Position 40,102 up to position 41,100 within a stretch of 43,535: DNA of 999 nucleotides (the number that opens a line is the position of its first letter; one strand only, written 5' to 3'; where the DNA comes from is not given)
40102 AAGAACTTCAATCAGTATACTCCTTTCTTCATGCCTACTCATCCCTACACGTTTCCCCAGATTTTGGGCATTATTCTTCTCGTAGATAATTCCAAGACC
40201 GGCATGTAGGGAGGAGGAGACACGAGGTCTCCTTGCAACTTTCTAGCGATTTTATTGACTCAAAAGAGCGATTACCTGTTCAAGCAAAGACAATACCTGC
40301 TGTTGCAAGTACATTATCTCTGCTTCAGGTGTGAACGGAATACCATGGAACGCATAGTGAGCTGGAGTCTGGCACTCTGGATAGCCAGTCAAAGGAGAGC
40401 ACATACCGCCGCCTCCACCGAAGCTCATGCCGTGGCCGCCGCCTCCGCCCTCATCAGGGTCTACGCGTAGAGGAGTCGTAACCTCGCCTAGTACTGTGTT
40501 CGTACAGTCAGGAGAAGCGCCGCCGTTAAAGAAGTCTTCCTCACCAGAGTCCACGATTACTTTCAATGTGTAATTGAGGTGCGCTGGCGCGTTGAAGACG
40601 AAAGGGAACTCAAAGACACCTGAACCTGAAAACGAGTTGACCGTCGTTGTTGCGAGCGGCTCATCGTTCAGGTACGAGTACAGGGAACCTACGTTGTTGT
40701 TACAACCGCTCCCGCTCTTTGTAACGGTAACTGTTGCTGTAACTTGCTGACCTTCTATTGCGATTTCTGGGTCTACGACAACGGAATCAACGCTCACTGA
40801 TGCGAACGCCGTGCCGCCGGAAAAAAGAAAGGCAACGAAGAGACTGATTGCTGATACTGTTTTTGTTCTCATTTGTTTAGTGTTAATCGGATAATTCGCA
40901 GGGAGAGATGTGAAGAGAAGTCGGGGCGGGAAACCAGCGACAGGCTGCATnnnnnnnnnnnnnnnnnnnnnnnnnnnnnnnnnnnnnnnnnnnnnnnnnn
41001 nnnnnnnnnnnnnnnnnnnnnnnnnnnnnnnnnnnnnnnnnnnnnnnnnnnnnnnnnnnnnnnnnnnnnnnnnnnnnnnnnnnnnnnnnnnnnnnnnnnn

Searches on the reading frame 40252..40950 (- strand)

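Call 22: search_protein_families(library=pfam, proteins=[window:40252-40950:-], max_evalue=0.01)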
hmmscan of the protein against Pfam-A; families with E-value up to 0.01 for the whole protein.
window:40252-40950:- (232 aa): 1 family
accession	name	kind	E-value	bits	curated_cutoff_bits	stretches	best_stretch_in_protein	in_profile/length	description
PF07705.17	CARDB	-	3.5e-05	24.4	22.7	1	59-137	10-87/101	CARDB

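Call 39: search_protein_families(library=phrogs, proteins=[window:40252-40950:-], max_evalue=0.01)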
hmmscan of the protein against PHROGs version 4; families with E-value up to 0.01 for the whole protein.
window:40252-40950:- (232 aa): 0 families
